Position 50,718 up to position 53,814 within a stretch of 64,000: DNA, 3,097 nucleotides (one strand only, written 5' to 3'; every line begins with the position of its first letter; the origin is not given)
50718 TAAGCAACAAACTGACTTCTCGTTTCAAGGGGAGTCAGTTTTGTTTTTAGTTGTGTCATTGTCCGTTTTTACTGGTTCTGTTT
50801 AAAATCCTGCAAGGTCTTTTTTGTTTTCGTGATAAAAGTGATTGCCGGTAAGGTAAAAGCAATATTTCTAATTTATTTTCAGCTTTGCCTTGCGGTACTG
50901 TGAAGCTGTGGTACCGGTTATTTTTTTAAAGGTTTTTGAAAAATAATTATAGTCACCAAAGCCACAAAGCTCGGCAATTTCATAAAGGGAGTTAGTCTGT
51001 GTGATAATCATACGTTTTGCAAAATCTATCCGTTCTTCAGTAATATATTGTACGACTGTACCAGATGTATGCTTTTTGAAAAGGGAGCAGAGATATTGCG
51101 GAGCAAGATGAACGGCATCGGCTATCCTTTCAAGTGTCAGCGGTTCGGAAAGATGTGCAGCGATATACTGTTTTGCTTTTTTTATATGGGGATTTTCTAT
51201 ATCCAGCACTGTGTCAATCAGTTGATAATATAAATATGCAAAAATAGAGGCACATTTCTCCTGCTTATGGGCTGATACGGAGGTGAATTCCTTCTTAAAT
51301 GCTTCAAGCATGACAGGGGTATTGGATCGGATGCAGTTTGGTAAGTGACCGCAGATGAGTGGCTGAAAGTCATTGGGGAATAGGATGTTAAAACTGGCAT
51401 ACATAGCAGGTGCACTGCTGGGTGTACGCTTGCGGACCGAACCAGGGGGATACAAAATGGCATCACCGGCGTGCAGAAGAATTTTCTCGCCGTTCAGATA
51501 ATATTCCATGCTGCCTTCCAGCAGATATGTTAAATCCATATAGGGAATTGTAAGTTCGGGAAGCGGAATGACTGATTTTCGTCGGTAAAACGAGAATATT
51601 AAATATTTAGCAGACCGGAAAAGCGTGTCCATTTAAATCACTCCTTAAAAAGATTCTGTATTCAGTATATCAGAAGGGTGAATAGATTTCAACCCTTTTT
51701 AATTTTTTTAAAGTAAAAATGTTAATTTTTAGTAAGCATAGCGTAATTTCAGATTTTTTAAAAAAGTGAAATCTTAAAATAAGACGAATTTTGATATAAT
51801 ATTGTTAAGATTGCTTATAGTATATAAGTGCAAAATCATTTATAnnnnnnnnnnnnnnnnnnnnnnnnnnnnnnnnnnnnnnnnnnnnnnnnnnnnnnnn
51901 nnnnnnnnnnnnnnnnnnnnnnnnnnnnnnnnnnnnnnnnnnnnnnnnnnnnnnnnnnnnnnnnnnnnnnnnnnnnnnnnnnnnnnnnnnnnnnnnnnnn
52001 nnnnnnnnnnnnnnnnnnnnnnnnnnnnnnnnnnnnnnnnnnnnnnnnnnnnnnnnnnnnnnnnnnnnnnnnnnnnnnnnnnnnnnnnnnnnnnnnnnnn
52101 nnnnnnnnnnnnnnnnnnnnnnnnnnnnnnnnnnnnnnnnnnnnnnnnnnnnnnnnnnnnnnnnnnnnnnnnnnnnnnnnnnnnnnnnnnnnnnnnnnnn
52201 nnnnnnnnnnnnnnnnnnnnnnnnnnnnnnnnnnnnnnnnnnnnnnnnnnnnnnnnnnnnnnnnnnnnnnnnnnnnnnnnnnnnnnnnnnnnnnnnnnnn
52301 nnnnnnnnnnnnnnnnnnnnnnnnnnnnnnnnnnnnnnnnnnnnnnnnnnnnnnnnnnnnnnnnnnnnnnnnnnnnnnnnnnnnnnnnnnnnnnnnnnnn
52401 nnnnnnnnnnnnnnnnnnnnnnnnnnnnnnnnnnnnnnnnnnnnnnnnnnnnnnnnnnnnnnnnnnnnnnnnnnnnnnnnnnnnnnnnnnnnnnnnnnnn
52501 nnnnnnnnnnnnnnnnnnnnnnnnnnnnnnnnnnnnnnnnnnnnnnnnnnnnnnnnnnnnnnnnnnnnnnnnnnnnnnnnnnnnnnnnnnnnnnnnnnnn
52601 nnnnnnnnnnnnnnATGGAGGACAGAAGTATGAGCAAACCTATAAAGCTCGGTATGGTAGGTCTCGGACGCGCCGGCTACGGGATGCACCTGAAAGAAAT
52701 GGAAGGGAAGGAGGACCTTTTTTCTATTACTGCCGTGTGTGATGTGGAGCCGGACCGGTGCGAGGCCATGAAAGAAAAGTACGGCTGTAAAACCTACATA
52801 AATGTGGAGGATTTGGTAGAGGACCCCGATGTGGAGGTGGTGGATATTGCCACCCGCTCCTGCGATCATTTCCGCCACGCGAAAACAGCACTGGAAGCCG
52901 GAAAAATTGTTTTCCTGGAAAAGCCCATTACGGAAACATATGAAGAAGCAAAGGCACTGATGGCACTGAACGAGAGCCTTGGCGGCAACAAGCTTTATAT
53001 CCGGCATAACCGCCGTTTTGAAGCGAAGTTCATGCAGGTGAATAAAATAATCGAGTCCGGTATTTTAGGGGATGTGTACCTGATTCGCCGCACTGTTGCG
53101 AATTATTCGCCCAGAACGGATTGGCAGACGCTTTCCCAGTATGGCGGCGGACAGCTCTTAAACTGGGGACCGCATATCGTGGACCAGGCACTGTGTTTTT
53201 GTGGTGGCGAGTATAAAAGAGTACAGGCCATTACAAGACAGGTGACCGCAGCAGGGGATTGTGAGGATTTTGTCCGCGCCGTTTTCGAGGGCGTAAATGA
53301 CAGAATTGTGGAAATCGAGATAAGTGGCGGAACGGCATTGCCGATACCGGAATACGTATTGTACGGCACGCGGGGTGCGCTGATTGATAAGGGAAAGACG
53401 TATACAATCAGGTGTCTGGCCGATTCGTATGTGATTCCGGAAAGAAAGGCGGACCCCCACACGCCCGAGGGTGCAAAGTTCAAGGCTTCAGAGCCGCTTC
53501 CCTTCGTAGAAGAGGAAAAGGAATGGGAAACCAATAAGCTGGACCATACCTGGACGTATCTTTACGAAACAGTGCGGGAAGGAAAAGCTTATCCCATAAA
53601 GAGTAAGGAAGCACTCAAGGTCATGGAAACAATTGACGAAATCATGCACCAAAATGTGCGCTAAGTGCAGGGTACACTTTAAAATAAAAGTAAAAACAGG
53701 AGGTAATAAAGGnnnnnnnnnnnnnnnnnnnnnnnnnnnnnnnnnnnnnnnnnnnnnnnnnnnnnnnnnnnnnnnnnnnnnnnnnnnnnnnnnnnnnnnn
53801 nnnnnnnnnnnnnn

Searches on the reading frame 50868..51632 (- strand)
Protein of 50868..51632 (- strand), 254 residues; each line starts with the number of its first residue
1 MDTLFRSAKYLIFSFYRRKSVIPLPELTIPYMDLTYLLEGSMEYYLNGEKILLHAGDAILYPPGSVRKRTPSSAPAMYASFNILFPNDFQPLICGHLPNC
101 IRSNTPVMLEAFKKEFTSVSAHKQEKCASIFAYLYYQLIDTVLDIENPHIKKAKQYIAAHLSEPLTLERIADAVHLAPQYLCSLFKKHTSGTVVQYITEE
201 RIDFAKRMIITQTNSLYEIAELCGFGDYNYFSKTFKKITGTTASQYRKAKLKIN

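Call 49: search_protein_families(library=pfam, proteins=[window:50868-51632:-], max_evalue=0.001)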
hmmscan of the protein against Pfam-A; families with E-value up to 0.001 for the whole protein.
window:50868-51632:- (254 aa): 4 families
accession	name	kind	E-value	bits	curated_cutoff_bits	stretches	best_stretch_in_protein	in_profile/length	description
PF00165.29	HTH_AraC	-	2e-22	79.2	26.6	2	212-248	7-42/42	Bacterial regulatory helix-turn-helix proteins, AraC family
PF12833.13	HTH_18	-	5.4e-19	68.7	33.6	1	170-248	1-79/80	Helix-turn-helix domain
PF07883.17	Cupin_2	-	4e-06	26.9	27.2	1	34-66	21-53/70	Cupin domain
PF06249.18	EutQ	-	0.00043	20.5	21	1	28-81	92-146/152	Ethanolamine utilisation protein EutQ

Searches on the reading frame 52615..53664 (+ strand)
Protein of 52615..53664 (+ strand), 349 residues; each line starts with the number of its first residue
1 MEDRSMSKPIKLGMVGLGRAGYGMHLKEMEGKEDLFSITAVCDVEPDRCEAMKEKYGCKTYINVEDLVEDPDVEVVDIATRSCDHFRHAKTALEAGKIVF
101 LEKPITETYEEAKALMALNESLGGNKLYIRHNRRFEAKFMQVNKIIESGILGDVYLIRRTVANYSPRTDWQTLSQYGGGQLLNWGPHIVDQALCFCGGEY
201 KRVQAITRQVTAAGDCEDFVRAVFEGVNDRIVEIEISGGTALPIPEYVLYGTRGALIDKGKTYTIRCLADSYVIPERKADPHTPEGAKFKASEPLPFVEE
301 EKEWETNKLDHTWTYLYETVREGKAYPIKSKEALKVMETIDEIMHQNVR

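Call 4: search_protein_families(library=pfam, proteins=[window:52615-53664:+], max_evalue=0.01)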
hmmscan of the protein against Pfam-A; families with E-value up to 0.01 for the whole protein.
window:52615-53664:+ (349 aa): 3 families
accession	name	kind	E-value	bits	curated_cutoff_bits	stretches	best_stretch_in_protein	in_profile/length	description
PF01408.29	GFO_IDH_MocA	-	5.8e-25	88.7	24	1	10-123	1-113/120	Oxidoreductase family, NAD-binding Rossmann fold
PF22725.1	GFO_IDH_MocA_C3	-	8.3e-21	74.7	27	1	139-256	1-123/124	GFO/IDH/MocA C-terminal domain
PF02894.22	GFO_IDH_MocA_C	-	6.1e-07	29.9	22.9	1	144-344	2-207/218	Oxidoreductase family, C-terminal alpha/beta domain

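Call 66: search_solved_structures(query=window:52615-53664:+, max_evalue=0.00001)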
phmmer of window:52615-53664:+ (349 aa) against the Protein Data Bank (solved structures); distinct sequences matched with E-value up to 0.00001: 69 (the best 60 are shown).
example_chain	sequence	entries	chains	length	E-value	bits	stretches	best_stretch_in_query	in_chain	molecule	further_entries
3e18_A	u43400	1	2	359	7.4e-27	97.5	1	14-256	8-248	oxidoreductase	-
3f4l_A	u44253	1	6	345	4e-25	91.8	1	13-342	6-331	Putative oxidoreductase yhhX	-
3fd8_A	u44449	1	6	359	3.1e-24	88.9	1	6-264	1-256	Oxidoreductase, Gfo/Idh/MocA family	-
3gfg_A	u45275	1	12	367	3.7e-24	88.7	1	8-345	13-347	Uncharacterized oxidoreductase yvaA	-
3gdo_A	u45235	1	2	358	5.1e-24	88.2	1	9-345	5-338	Uncharacterized oxidoreductase yvaA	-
3i23_A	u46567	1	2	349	1e-23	87.2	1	10-264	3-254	Oxidoreductase, Gfo/Idh/MocA family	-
9m37_A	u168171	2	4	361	3e-23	85.7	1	10-218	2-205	P581a DgpA2 and isoorientin complex structure | Gfo/Idh/MocA family protein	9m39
3hnp_A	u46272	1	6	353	9.5e-23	84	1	10-339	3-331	Oxidoreductase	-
3fhl_A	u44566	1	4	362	2.4e-22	82.7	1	10-261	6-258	Putative oxidoreductase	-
7xr9_A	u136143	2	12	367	2.6e-22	82.6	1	7-208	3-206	DgpA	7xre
3kux_A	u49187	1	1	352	7.6e-22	81.1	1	5-260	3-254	Putative oxidoreductase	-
3e82_A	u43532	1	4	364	2.9e-19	72.6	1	11-257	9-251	Putative oxidoreductase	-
9m3d_B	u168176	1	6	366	4.4e-19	72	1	10-200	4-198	DgpA1 from W974-1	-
3ec7_A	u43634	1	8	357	1.1e-18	70.7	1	9-172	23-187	Putative Dehydrogenase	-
3ezy_A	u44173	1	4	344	3.9e-18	68.9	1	10-205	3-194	Dehydrogenase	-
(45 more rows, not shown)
